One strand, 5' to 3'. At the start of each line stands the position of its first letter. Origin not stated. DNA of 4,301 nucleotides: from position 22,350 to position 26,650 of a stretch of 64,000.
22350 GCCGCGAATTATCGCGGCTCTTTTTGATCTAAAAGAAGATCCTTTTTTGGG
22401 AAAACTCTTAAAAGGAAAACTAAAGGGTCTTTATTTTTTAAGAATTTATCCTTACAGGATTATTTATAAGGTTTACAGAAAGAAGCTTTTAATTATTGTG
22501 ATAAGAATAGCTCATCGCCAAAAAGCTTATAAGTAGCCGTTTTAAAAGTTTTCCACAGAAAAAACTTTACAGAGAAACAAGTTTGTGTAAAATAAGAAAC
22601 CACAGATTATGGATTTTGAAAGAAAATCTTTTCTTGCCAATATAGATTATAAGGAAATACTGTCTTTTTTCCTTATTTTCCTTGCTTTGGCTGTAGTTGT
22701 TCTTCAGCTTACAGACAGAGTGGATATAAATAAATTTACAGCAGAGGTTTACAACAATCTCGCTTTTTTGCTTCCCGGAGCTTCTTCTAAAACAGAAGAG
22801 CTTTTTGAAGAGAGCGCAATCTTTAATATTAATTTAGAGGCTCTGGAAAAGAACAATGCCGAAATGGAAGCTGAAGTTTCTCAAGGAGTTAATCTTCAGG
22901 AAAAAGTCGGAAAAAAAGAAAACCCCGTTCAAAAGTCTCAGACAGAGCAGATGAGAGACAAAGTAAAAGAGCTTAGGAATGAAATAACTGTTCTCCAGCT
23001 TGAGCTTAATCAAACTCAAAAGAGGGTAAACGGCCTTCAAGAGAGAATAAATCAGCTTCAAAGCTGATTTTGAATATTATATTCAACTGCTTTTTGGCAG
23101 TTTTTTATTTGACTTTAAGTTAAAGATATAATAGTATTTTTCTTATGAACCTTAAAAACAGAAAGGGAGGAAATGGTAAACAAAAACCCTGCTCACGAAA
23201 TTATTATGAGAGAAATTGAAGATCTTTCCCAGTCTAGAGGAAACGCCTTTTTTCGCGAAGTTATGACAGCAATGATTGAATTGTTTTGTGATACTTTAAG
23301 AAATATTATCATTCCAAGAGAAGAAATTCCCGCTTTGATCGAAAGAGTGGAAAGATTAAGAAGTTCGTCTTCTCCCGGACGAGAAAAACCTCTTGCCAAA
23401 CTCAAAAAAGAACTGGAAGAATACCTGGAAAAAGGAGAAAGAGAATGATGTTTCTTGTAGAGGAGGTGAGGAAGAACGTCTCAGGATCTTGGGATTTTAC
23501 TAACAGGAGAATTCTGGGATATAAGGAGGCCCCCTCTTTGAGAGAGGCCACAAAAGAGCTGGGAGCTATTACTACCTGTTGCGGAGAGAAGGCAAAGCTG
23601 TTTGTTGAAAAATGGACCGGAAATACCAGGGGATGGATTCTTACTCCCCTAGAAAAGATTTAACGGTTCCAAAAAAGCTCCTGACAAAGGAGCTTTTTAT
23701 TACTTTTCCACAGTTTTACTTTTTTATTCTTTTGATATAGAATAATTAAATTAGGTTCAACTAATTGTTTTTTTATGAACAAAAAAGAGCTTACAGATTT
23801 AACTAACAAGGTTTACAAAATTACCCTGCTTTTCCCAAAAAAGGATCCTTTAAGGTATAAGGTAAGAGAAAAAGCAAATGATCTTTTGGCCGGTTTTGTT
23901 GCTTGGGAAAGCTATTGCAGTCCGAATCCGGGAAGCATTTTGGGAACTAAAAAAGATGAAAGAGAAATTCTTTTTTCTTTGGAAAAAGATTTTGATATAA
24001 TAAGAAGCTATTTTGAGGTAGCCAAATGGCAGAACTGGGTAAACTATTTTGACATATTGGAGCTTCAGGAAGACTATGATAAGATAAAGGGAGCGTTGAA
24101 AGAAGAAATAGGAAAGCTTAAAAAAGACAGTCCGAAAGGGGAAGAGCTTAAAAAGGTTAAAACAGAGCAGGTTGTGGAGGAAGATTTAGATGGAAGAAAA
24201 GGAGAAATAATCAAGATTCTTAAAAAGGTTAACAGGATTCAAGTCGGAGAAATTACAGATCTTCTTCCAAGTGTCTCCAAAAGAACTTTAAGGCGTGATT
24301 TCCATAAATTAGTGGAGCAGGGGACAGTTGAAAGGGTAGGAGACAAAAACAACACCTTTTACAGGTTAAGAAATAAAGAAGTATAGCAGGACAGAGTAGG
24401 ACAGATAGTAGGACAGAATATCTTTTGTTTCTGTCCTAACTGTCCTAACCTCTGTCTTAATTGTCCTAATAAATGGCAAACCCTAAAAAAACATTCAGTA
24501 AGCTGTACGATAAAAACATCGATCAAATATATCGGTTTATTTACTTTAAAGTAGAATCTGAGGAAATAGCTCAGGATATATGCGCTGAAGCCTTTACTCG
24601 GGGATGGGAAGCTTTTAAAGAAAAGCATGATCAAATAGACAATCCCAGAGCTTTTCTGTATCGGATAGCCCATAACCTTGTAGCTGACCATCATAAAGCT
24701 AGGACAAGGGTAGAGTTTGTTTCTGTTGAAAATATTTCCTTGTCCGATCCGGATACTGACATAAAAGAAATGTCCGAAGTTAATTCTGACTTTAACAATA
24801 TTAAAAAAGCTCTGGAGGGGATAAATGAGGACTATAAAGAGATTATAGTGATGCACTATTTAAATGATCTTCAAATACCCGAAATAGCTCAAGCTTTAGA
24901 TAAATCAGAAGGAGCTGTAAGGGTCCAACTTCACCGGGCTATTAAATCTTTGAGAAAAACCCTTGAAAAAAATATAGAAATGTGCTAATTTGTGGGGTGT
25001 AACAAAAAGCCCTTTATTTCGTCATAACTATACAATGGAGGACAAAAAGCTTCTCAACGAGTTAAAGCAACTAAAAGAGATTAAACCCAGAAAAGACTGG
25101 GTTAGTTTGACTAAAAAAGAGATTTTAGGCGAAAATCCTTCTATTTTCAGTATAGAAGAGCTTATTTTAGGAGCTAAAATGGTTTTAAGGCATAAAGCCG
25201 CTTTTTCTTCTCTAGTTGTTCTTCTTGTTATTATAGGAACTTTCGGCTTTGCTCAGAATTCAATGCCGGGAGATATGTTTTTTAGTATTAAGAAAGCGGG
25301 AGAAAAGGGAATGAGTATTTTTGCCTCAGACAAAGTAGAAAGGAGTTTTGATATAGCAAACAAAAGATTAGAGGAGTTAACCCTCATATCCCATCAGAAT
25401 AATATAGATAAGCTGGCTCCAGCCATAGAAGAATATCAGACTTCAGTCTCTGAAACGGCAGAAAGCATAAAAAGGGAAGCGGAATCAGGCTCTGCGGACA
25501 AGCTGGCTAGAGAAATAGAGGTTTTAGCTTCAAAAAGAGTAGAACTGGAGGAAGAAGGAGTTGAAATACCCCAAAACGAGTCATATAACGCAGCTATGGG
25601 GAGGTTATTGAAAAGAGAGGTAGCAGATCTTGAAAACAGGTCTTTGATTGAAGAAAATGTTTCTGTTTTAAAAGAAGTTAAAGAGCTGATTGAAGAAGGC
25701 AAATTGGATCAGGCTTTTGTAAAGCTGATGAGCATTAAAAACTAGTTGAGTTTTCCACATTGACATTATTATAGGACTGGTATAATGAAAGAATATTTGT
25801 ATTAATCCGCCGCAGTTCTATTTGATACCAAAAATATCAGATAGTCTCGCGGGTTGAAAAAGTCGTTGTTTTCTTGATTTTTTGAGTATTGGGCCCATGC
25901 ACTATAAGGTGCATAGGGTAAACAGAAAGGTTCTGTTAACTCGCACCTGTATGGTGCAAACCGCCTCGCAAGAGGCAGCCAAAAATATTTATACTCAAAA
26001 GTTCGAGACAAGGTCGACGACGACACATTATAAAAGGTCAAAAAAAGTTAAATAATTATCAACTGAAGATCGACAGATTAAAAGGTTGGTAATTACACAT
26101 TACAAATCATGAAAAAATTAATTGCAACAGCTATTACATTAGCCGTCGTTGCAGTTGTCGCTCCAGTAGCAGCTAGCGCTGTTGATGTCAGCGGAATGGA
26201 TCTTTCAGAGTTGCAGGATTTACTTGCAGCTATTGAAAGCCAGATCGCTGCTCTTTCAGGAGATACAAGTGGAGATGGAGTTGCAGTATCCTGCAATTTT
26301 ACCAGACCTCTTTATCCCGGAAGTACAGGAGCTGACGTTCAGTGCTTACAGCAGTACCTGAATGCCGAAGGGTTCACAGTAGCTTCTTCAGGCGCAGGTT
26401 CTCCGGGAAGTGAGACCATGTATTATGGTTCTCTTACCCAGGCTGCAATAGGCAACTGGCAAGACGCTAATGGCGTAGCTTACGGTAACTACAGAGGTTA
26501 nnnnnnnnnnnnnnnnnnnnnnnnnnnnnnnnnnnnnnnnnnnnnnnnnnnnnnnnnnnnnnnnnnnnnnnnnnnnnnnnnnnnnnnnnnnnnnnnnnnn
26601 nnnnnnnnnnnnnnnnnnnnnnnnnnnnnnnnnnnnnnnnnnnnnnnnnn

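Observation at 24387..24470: Seven phased ~10-bp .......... repeats (3 direct, 4 inverted) occupying the entire intergenic gap upstream of an ECF sigma factor gene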

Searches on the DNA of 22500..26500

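Call 35: search_rna_families(source=window, start=22500, end=26500, threshold=evalue, max_evalue=1)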
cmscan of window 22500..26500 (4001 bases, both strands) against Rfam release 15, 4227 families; matches with E-value up to 1: 6.
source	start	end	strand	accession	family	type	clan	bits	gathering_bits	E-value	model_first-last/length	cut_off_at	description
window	23645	23733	+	RF01770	rimP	Cis-reg; leader;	-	29.7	47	0.055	1-102/102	no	Gammaprotebacteria rimP leader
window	23662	23748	-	RF02075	STnc230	Gene; sRNA;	-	27.9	50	0.39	1-83/83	no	Enterobacterial sRNA STnc230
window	25223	25294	+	RF03814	mir-2797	Gene; miRNA;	-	24.4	74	0.31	1-77/77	no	mir-2797 microRNA precursor family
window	24392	24452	-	RF03975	mir-5881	Gene; miRNA;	-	23.2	87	0.039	1-67/67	no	mir-5881 microRNA precursor family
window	24392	24452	+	RF03975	mir-5881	Gene; miRNA;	-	21.6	87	0.14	1-67/67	no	mir-5881 microRNA precursor family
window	23671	23701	+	RF02054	STnc420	Gene; sRNA;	-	21.4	70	0.92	26-54/58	no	Salmonella enterica sRNA STnc420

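Call 63: search_rna_families(source=window, start=25740, end=26125, threshold=evalue, max_evalue=10)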
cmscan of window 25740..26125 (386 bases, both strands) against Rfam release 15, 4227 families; matches with E-value up to 10: 1.
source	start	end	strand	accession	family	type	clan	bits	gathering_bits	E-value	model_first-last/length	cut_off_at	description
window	25877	25928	+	RF03855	MIR5241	Gene; miRNA;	-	14.9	85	4.8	1-75/75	no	MIR5241 microRNA precursor family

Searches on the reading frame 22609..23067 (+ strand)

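Call 6: search_protein_families(library=pfam, proteins=[window:22609-23067:+], max_evalue=0.01)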
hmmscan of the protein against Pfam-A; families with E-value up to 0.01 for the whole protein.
window:22609-23067:+ (152 aa): 1 family
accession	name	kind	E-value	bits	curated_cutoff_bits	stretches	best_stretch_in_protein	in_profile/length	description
PF07889.17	DUF1664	-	0.0057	17.1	34.6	0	99-151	70-121/124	Protein of unknown function (DUF1664)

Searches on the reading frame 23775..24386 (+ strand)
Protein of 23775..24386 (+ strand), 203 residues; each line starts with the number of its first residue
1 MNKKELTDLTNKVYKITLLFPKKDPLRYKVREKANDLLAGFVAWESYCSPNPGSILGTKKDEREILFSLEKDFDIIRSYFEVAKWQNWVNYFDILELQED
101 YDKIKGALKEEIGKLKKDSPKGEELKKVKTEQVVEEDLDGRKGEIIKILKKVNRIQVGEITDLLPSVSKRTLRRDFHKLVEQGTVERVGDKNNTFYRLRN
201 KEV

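Call 6: search_protein_families(library=pfam, proteins=[window:23775-24386:+], max_evalue=0.01)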
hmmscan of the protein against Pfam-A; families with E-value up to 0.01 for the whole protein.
window:23775-24386:+ (203 aa): 1 family
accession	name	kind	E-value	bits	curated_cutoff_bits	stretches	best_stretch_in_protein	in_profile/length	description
PF08220.18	HTH_DeoR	-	1.2e-08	35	21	1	141-188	1-47/57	DeoR-like helix-turn-helix domain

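Call 7: search_protein_families(library=ncbifam, proteins=[window:23775-24386:+], max_evalue=0.01)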
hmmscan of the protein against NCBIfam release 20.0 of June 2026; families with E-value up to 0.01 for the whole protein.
window:23775-24386:+ (203 aa): 3 families
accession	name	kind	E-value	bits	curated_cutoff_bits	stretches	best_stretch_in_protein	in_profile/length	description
NF041397.1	TranRegGlpR_Halo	equivalog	3.2e-05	23.7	300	1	140-188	5-52/253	HTH-type transcriptional regulator GlpR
NF040890.1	trans_reg_YgbI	equivalog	0.0019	17.8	400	1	141-189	6-53/253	DNA-binding transcriptional repressor YgbI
NF010034.0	PRK13509.1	equivalog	0.0063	15.9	244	0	141-189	6-53/251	HTH-type transcriptional regulator UlaR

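Call 11: find_homologous_proteins(query=window:23775-24386:+)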
Query window:23775-24386:+ (203 aa): 257 proteins with E <= 0.001 among 411 candidates; the best 120 are listed.
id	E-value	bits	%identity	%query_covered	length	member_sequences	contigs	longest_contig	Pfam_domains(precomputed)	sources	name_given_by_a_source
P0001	4.5e-127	440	100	100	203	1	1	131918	PF08220.19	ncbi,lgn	-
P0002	1.3e-94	334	77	100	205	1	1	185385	PF08220.19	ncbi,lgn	-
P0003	8.1e-91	321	74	100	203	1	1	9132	PF08220.19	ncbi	-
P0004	2.6e-85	303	66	100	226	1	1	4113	PF08220.19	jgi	-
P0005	3.7e-84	300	70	98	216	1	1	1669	PF08220.19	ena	-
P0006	4.6e-63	231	54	98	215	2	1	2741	PF08220.19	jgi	-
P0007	1.1e-61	226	54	99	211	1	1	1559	PF08220.19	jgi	-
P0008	2.0e-61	225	53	99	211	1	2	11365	PF08220.19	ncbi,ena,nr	ncbi:MAG TPA: DeoR family transcriptional regulator [Candidatus Pacearchaeota archaeon]|nr:DeoR fami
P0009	3.2e-61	225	52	99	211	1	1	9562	PF08220.19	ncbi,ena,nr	ncbi:MAG TPA: DeoR family transcriptional regulator [Candidatus Pacearchaeota archaeon]|nr:DeoR fami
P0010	3.4e-61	225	52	99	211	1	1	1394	PF08220.19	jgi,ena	-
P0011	5.6e-61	224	52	99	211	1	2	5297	PF08220.19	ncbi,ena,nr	ncbi:MAG: DeoR family transcriptional regulator [Candidatus Pacebacteria bacterium]|nr:DeoR family t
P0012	6.6e-61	224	53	99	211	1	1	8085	PF08220.19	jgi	-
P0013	1.0e-60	223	51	98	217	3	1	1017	PF08220.19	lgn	-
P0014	1.1e-60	223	52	98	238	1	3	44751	PF08220.19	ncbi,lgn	-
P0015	1.2e-60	223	53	98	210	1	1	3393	PF08220.19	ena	-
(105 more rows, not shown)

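Call 13: find_encoding_contigs(protein=P0001, flank=3000, max_places=3)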
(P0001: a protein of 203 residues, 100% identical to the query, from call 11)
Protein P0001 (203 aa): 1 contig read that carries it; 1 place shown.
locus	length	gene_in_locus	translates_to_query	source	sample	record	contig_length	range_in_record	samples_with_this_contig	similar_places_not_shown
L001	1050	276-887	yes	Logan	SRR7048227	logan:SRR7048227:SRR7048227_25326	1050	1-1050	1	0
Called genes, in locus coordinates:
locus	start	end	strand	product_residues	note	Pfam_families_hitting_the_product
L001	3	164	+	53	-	?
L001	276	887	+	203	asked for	PF08220:HTH_DeoR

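Call 14: find_encoding_contigs(protein=P0002, flank=4000, max_places=3)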
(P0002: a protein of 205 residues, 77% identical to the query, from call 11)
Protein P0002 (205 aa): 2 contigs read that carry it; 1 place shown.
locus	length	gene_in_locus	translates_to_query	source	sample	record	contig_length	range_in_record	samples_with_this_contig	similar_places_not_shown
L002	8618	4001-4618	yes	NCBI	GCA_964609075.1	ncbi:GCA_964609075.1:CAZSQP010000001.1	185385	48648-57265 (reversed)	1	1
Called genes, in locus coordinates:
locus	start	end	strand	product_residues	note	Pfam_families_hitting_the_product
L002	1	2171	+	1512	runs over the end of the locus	PF00932:LTD, PF19190:BACON_2 (weak), PF00932:LTD, PF13360:PQQ_2 (faint), PF13570:Beta-prop_ACSF4 (faint)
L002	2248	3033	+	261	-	PF01381:HTH_3, PF12844:HTH_19, PF13443:HTH_26 (weak), PF13560:HTH_31 (weak), PF13274:SocA_Panacea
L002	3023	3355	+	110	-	-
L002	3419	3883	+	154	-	-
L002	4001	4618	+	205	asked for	PF08220:HTH_DeoR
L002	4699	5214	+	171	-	PF04542:Sigma70_r2, PF08281:Sigma70_r4_2, PF04545:Sigma70_r4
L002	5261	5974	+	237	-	PF18915:DUF5667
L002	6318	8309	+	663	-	-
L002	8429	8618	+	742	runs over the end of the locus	PF04932:Wzy_C, PF13424:TPR_12 (faint), PF07719:TPR_2 (faint), PF13431:TPR_17 (faint), PF00515:TPR_1 (weak), PF13181:TPR_8 (weak)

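Call 15: find_encoding_contigs(protein=P0003, flank=4000, max_places=3)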
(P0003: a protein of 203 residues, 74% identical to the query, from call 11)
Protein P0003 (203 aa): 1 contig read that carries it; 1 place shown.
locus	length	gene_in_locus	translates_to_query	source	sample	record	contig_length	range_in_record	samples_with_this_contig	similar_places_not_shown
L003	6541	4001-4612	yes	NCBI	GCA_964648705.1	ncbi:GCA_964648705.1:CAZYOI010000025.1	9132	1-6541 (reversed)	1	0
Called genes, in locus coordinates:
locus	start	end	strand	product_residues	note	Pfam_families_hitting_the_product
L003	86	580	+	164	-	-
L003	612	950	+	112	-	PF02604:PhdYeFM_antitox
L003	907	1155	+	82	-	PF05016:ParE_toxin, PF15781:ParE-like_toxin (weak)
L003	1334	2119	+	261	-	PF01381:HTH_3, PF12844:HTH_19, PF13274:SocA_Panacea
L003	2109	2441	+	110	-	-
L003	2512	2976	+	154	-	-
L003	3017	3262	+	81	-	-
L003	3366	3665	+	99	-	-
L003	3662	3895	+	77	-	-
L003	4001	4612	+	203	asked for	PF08220:HTH_DeoR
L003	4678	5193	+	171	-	PF04542:Sigma70_r2, PF08281:Sigma70_r4_2, PF04545:Sigma70_r4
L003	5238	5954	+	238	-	PF18915:DUF5667 (weak)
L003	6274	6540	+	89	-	?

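Call 21: find_related_loci(query=A1, collection=genome_contigs, flank=4000)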
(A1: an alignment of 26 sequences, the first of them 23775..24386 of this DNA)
Query A1 (203 aa) in genome_contigs; peptide patterns used: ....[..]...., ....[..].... (x = any residue, [..] = any of these).
177 stretches matched a pattern; 154 encode a relative of the query (tblastn E <= 1e-3); the best 80 are kept; 80 distinct loci.
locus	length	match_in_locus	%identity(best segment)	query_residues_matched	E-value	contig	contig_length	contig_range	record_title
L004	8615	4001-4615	77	1-203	9e-103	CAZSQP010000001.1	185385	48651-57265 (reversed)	MAG TPA_asm: uncultured Candidatus Saccharibacteria bacterium isolate SRP332253_co2_159 genome assembly, contig: NODE_31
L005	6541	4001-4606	74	1-203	3e-93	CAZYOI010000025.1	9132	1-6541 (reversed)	MAG TPA_asm: uncultured Candidatus Saccharibacteria bacterium isolate SRP141376_co1_120 genome assembly, contig: NODE_13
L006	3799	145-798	45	1-203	4e-60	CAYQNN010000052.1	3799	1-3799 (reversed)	MAG TPA_asm: uncultured Candidatus Saccharibacteria bacterium isolate SRP214966_co5_352 genome assembly, contig: NODE_30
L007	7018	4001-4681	46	1-198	7e-59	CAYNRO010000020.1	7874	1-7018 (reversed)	MAG TPA_asm: uncultured Candidatus Saccharibacteria bacterium isolate binchicken_co181_174 genome assembly, contig: NODE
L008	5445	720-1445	43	1-199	2e-58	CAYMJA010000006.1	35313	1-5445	MAG TPA_asm: uncultured Candidatus Saccharibacteria bacterium isolate SRP214966_co5_52 genome assembly, contig: NODE_724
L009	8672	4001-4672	45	1-198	3e-58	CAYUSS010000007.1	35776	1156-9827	MAG TPA_asm: uncultured Candidatus Saccharibacteria bacterium isolate binchicken_co34_299 genome assembly, contig: NODE_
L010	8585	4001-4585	46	1-198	7e-57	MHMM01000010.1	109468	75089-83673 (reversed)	MAG: Candidatus Nealsonbacteria bacterium RIFOXYB1_FULL_40_15 rifoxyb1_full_scaffold_44, whole genome shotgun sequence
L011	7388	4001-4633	45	1-199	5e-57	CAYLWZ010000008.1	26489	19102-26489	MAG TPA_asm: uncultured Candidatus Saccharibacteria bacterium isolate binchicken_co262_119 genome assembly, contig: NODE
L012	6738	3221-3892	46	1-198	2e-56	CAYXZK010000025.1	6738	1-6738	MAG TPA_asm: uncultured Candidatus Saccharibacteria bacterium isolate SRP067234_co1_73 genome assembly, contig: k99_6944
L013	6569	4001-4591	48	1-198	3e-56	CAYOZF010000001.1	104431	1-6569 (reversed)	MAG TPA_asm: uncultured Candidatus Saccharibacteria bacterium isolate binchicken_co34_539 genome assembly, contig: NODE_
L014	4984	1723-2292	49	1-198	6e-56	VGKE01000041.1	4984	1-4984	MAG: Candidatus Nealsonbacteria bacterium isolate M_DeepCast_400m_m2_122 M_DeepCast_400m_m2_122_Ga0194112_10038433, whol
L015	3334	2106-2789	43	1-203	3e-55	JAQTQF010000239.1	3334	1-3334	MAG: Phycisphaerae bacterium isolate STB_133 NODE_111088_length_3334_cov_1.883380_Sandtown_B, whole genome shotgun seque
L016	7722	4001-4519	47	1-199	3e-55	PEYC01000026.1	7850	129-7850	MAG: Candidatus Nealsonbacteria bacterium CG08_land_8_20_14_0_20_36_22 CG08_land_8_20_14_0.20_scaffold_8046_c, whole gen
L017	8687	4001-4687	43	1-199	1e-52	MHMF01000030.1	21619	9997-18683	MAG: Candidatus Nealsonbacteria bacterium RIFCSPLOWO2_01_FULL_38_120 rifcsplowo2_01_scaffold_34578, whole genome shotgun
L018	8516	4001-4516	49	1-199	2e-52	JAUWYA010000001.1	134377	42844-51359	MAG: Candidatus Nealsonbacteria bacterium isolate CSMAG_2698 CSMAG_2698_k141_1130020_length_134377_cov_11.0623, whole ge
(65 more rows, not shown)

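Call 28: predict_structure(alignment_id=A1)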
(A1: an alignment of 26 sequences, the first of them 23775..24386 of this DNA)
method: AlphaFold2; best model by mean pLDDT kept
length: 203 residues; sequences in the alignment: 26
mean_pLDDT: 76.6   pTM: 0.48
mean pLDDT of the five models: 76.6, 76.4, 74.9, 73.9, 73.3
residues with pLDDT >= 90: 27; 70-90: 132; 50-70: 22; < 50: 22
segments of 3 or more residues with pLDDT < 50: 118-137
pLDDT, mean of each block of 10 residues (from residue 1): 82 90 91 91 79 63 83 90 86 86 80 58 37 43 79 80 81 86 80 78 42
secondary structure, 60 per line:
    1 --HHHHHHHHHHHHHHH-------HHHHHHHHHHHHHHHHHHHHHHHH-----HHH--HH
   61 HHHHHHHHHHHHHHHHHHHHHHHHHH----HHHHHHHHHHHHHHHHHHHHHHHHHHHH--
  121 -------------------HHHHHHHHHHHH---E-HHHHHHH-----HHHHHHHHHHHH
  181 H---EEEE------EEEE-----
elements in order: H3-17 H25-48 H59-86 H91-118 H140-151 H157-163 H169-181 E185-188 E195-198

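Call 33: fold_search(model_id=the predicted structure, library=pdb)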
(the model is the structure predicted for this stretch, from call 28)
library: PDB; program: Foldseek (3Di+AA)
matches with E <= 10: 947; with E <= 0.001: 0
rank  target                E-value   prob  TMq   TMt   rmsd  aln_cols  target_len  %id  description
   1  2gsc_E                1.1e-03  1.00  0.46  0.81   2.4       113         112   13  Crystal Structure of the Conserved Hypothetical Cytosolic Protein Xcc0516 from Xanthomonas campestris (released 2006-10-03)
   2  2gsc_D                5.7e-03  1.00  0.46  0.79   2.3       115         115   13  Crystal Structure of the Conserved Hypothetical Cytosolic Protein Xcc0516 from Xanthomonas campestris (released 2006-10-03)
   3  2gsc_A                7.5e-03  1.00  0.47  0.81   1.9       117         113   13  Crystal Structure of the Conserved Hypothetical Cytosolic Protein Xcc0516 from Xanthomonas campestris (released 2006-10-03)
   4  2gsc_B                8.4e-03  1.00  0.47  0.79   2.3       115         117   14  Crystal Structure of the Conserved Hypothetical Cytosolic Protein Xcc0516 from Xanthomonas campestris (released 2006-10-03)
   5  2gsc_C                1.2e-02  1.00  0.45  0.80   1.9       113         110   12  Crystal Structure of the Conserved Hypothetical Cytosolic Protein Xcc0516 from Xanthomonas campestris (released 2006-10-03)
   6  1wq2_A                1.6e-02  1.00  0.29  0.82   2.0        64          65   20  Neutron Crystal Structure Of Dissimilatory Sulfite Reductase D (DsrD) (released 2005-09-19)
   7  2rld_E                1.8e-02  1.00  0.44  0.78   2.1       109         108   12  CRYSTAL STRUCTURE OF A PROTEIN WITH UNKNOWN FUNCTION FROM S23 RIBOSOMAL PROTEIN FAMILY (BT_0352) FROM BACTEROIDES THET (released 2007-10-30)
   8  2rld_C                1.9e-02  1.00  0.43  0.73   2.1       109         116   12  CRYSTAL STRUCTURE OF A PROTEIN WITH UNKNOWN FUNCTION FROM S23 RIBOSOMAL PROTEIN FAMILY (BT_0352) FROM BACTEROIDES THET (released 2007-10-30)
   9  4jba_B                2.0e-02  1.00  0.29  0.43   2.1        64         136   25  Crystal Structure of the Oxidized Form of MarR from E.coli (released 2013-10-16)
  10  1wq2_B                2.5e-02  1.00  0.29  0.82   1.9        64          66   22  Neutron Crystal Structure Of Dissimilatory Sulfite Reductase D (DsrD) (released 2005-09-19)
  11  2rld_D                2.5e-02  1.00  0.44  0.78   2.1       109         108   12  CRYSTAL STRUCTURE OF A PROTEIN WITH UNKNOWN FUNCTION FROM S23 RIBOSOMAL PROTEIN FAMILY (BT_0352) FROM BACTEROIDES THET (released 2007-10-30)
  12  5k5o_C                2.7e-02  1.00  0.28  0.60   7.8        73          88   22  Structure of AspA-26mer DNA complex (released 2016-06-15)
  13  1ucr_B                3.4e-02  1.00  0.29  0.75   1.8        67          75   19  Three-dimensional crystal structure of dissimilatory sulfite reductase D (DsrD) (released 2003-10-14)
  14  5k5q_C                4.0e-02  1.00  0.28  0.59   8.5        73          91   22  Structure of AspA-DNA complex: novel centromere bindng protein-centromere complex (released 2016-06-01)
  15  2rld_B                4.2e-02  1.00  0.46  0.80   2.1       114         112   12  CRYSTAL STRUCTURE OF A PROTEIN WITH UNKNOWN FUNCTION FROM S23 RIBOSOMAL PROTEIN FAMILY (BT_0352) FROM BACTEROIDES THET (released 2007-10-30)
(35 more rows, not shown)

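Call 53: search_solved_structures(query=A1, max_evalue=10)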
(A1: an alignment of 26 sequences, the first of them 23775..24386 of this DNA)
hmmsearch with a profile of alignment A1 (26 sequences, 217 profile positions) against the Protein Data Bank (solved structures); distinct sequences matched with E-value up to 10: 4.
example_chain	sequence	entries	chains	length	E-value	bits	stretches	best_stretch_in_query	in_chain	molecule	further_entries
1i1s_A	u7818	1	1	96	0.17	15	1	148-206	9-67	MOTA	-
1bja_A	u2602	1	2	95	0.19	14.9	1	148-206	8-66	TRANSCRIPTION REGULATORY PROTEIN MOTA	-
6k4y_M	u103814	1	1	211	0.19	14.9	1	148-206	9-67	Middle transcription regulatory protein motA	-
1ucr_A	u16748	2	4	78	0.27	14.4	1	155-215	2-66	Protein dsvD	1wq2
